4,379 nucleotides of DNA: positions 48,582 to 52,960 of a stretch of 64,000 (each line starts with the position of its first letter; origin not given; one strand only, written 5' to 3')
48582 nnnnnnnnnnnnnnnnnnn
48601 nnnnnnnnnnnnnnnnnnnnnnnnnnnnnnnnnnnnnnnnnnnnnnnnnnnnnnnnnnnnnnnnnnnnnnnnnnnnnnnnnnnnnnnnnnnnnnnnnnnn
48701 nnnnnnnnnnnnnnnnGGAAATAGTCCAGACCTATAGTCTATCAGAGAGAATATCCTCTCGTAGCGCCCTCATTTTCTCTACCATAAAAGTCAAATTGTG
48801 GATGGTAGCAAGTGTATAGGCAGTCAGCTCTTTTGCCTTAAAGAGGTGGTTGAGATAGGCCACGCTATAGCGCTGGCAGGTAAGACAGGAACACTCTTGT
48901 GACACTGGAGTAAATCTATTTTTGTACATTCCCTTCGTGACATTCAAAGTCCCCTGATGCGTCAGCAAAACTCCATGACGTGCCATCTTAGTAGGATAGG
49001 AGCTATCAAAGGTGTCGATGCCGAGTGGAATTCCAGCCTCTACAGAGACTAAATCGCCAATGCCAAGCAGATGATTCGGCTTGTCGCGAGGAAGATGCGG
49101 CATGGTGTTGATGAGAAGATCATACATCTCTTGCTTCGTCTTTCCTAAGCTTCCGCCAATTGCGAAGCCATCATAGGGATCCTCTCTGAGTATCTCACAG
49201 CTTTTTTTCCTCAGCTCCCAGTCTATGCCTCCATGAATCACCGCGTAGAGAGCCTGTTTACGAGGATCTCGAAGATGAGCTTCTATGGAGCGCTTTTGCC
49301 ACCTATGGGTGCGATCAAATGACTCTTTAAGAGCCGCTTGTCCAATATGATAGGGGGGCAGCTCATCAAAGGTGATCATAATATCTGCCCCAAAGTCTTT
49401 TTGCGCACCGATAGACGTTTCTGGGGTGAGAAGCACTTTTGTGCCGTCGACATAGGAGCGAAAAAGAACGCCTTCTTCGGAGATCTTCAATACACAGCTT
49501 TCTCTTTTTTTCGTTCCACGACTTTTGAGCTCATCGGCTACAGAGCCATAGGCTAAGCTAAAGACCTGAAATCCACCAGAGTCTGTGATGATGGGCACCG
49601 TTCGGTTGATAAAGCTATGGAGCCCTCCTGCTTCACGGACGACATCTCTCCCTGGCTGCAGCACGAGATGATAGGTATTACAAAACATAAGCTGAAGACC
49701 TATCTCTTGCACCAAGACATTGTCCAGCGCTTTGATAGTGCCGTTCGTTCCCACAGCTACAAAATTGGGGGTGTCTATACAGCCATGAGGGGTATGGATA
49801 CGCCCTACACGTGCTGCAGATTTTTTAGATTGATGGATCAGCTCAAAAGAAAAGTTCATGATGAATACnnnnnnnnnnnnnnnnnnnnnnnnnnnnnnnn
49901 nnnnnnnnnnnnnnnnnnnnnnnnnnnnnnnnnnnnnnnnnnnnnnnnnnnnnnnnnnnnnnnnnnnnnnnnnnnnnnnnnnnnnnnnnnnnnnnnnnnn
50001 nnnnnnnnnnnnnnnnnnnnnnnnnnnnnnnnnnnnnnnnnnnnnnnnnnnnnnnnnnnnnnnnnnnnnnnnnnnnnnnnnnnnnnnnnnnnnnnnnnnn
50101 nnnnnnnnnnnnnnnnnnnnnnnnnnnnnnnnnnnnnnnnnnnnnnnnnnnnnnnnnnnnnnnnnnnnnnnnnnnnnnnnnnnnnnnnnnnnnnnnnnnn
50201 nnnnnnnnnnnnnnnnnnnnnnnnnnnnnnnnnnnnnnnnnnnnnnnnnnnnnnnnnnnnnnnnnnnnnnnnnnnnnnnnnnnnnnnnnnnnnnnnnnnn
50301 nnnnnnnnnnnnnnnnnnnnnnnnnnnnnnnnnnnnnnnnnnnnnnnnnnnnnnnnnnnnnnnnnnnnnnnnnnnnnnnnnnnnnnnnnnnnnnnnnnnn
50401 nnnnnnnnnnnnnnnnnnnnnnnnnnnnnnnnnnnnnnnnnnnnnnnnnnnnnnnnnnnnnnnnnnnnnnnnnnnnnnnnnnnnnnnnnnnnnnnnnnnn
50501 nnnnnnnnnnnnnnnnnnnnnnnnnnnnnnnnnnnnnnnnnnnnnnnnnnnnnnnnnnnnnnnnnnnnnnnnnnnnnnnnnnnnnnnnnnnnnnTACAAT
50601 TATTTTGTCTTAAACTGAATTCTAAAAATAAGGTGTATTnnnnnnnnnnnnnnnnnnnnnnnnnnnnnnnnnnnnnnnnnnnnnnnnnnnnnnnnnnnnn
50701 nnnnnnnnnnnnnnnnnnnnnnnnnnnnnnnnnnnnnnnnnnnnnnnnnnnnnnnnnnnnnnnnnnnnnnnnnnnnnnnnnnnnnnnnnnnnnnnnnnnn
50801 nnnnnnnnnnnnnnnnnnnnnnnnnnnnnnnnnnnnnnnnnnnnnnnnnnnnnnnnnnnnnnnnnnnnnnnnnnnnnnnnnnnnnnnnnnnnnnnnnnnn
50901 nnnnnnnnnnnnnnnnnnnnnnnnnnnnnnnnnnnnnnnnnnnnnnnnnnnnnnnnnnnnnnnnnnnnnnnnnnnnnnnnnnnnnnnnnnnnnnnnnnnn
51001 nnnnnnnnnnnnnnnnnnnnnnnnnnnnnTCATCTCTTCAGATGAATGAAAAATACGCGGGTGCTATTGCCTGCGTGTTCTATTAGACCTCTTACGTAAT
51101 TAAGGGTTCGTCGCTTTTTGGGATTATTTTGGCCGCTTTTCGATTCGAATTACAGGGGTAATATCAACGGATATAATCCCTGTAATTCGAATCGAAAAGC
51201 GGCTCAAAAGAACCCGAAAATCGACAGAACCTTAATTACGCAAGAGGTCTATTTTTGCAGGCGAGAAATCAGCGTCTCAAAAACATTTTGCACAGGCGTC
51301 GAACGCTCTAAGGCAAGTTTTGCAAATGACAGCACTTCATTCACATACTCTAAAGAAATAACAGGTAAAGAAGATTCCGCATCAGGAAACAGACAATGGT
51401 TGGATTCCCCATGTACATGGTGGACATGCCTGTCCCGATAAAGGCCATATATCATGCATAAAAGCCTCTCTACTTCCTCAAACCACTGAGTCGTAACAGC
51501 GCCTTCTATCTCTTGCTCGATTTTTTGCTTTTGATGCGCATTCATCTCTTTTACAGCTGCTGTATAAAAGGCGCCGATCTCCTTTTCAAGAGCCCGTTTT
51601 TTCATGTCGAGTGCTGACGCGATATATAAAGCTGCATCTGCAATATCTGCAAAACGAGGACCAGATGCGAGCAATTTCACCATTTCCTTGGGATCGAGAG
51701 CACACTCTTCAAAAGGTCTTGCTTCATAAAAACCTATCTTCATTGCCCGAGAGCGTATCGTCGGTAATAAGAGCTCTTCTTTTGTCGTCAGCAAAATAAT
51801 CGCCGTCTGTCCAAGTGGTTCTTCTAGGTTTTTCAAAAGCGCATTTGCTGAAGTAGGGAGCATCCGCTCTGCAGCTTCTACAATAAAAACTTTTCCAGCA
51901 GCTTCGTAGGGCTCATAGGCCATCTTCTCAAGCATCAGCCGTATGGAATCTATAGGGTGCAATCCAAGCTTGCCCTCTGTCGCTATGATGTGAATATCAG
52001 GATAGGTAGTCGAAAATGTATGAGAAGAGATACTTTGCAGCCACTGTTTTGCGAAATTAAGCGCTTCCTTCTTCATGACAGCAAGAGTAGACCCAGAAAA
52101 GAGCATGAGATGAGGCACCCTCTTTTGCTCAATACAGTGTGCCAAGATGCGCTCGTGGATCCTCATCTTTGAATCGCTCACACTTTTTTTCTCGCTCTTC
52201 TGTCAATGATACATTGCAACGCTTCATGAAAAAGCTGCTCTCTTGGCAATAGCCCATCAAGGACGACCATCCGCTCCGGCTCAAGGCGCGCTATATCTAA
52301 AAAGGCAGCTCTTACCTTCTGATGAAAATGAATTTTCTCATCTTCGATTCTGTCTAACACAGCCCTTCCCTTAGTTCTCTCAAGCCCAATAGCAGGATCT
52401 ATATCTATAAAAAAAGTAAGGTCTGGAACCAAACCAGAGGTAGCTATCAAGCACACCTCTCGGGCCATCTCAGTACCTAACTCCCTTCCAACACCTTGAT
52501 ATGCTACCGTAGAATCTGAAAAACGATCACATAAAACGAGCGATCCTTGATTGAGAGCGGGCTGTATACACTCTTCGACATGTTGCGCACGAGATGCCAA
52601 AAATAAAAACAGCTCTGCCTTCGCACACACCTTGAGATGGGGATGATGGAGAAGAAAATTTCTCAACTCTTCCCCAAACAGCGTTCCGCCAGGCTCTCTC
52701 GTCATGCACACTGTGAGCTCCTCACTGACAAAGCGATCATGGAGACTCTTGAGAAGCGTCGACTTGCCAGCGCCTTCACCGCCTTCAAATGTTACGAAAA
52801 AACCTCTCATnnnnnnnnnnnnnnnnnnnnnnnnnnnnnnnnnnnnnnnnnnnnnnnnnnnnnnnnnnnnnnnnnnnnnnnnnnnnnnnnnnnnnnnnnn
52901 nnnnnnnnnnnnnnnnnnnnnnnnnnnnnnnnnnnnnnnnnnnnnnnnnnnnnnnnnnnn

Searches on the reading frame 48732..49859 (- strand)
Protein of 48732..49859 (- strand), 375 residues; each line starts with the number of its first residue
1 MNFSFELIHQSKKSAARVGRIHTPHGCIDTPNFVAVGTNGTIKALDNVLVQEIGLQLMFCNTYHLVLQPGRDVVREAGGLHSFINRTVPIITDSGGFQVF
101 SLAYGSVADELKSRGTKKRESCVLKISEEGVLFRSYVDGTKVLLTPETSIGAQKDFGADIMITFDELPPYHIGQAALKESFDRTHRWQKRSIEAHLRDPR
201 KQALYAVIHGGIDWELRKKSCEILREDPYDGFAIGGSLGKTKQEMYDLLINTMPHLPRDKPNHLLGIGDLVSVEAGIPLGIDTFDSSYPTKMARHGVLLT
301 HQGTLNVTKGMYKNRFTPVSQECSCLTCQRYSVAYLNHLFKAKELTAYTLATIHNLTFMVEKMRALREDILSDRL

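Call 16: search_protein_families(library=pfam, proteins=[window:48732-49859:-])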
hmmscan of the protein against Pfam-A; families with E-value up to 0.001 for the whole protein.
window:48732-49859:- (375 aa): 1 family
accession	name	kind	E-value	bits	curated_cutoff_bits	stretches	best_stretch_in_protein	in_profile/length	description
PF01702.25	TGT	-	1.7e-115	386.3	26.3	1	15-375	2-344/357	Queuine tRNA-ribosyltransferase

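Call 17: search_protein_families(library=ncbifam, proteins=[window:48732-49859:-])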
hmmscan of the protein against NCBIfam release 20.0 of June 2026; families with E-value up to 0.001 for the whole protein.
window:48732-49859:- (375 aa): 4 families
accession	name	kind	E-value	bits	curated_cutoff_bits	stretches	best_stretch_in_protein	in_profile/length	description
TIGR00430.1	Q_tRNA_tgt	equivalog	2.4e-117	392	306.75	1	5-375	1-352/368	tRNA guanosine(34) transglycosylase Tgt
TIGR00449.1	tgt_general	superfamily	5.8e-114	380.8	47.6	1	5-375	1-351/367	tRNA-guanine transglycosylase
TIGR00432.2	arcsn_tRNA_tgt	equivalog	1.6e-36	125.7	350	2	142-375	99-323/441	tRNA guanosine(15) transglycosylase TgtA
NF041059.1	DpdA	equivalog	0.0002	20.3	200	0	207-290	178-260/406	tRNA-guanine transglycosylase DpdA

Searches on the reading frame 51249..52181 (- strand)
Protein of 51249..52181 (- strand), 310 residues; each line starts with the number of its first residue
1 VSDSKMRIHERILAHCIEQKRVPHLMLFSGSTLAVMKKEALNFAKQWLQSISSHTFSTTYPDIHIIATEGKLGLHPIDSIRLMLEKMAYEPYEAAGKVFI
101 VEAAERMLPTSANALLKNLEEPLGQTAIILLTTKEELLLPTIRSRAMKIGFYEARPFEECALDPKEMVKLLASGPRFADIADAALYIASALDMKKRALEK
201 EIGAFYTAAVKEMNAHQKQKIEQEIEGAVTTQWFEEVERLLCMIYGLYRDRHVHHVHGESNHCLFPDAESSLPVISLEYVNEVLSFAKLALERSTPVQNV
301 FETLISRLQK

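Call 16: search_protein_families(library=pfam, proteins=[window:51249-52181:-])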
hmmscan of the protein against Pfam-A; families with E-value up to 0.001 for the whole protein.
window:51249-52181:- (310 aa): 1 family
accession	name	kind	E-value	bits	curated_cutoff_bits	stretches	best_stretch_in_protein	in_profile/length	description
PF13177.12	DNA_pol3_delta2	-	3.2e-29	102.4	27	1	12-152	8-158/161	DNA polymerase III, delta subunit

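Call 17: search_protein_families(library=ncbifam, proteins=[window:51249-52181:-])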
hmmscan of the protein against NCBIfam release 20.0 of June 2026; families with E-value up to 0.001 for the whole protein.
window:51249-52181:- (310 aa): 57 families (the best 25 are shown)
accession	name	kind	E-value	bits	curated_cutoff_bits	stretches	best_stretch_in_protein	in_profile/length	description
TIGR00678.1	holB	equivalog_domain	2.9e-28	98.7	180.6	1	13-152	4-153/188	DNA polymerase III subunit delta'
NF005972.1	PRK08058.1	equivalog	8.9e-24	84.3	340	1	12-153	16-167/328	DNA polymerase III subunit delta'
NF004577.0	PRK05917.1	equivalog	2.1e-23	83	263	1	13-151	9-151/290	DNA polymerase III subunit delta'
NF005926.0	PRK07940.1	equivalog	1.1e-19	71.1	300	1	53-149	75-169/394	DNA polymerase III subunit delta'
NF005581.0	PRK07276.1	equivalog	1.6e-19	70.6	263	1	58-169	69-178/291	DNA polymerase III subunit delta'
NF005638.0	PRK07399.1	subfamily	2.9e-18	66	230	1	77-153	109-184/317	DNA polymerase III subunit delta'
NF004310.0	PRK05707.1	equivalog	5.2e-16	58.9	280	1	59-150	70-161/328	DNA polymerase III subunit delta'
NF005515.0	PRK07132.1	equivalog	7.1e-15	55.3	204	1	6-154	3-151/301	DNA polymerase III subunit delta'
NF004047.0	PRK05564.1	equivalog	1.1e-14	54.2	282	1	14-146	17-144/313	DNA polymerase III subunit delta'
TIGR02397.1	dnaX_nterm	equivalog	1.7e-14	53.9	250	1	77-151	99-173/355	DNA polymerase III subunit gamma/tau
NF004759.0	PRK06090.1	equivalog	3e-14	53.1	457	1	56-148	69-161/319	DNA polymerase III subunit delta'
NF005677.0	PRK07471.1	equivalog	2.8e-13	49.8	252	1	77-149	123-195/366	DNA polymerase III subunit delta'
NF006586.0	PRK09112.1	equivalog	4e-13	49.3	308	1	77-152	123-198/351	DNA polymerase III subunit delta'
NF011514.0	PRK14953.1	equivalog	6.3e-13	48.5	536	1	76-153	100-177/488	DNA polymerase III subunits gamma and tau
NF005941.0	PRK07993.1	equivalog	8.9e-12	45.2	477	1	58-162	71-173/334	DNA polymerase III subunit delta'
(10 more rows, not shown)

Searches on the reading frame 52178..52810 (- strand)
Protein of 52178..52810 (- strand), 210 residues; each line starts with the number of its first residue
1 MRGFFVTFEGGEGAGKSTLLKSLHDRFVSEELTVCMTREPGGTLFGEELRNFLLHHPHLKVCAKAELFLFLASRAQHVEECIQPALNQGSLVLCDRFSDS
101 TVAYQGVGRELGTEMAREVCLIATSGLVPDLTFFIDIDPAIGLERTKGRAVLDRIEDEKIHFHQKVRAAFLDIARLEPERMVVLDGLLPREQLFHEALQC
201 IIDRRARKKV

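Call 16: search_protein_families(library=pfam, proteins=[window:52178-52810:-])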
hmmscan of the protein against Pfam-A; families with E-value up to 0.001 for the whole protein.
window:52178-52810:- (210 aa): 2 families
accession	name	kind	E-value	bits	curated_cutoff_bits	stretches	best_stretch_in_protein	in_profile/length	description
PF02223.23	Thymidylate_kin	-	1.9e-47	161.8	27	1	8-193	1-181/185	Thymidylate kinase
PF13521.12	AAA_28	-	1e-07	32.8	27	1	6-169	2-145/164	AAA domain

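Call 17: search_protein_families(library=ncbifam, proteins=[window:52178-52810:-])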
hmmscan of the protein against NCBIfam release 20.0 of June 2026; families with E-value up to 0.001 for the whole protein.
window:52178-52810:- (210 aa): 2 families
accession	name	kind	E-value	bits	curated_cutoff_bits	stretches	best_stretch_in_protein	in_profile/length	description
TIGR00041.1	DTMP_kinase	equivalog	3.4e-50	170.5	83.25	1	2-193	3-192/196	dTMP kinase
NF005923.0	PRK07933.1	equivalog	5.5e-09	35.7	193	1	6-153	3-157/213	dTMP kinase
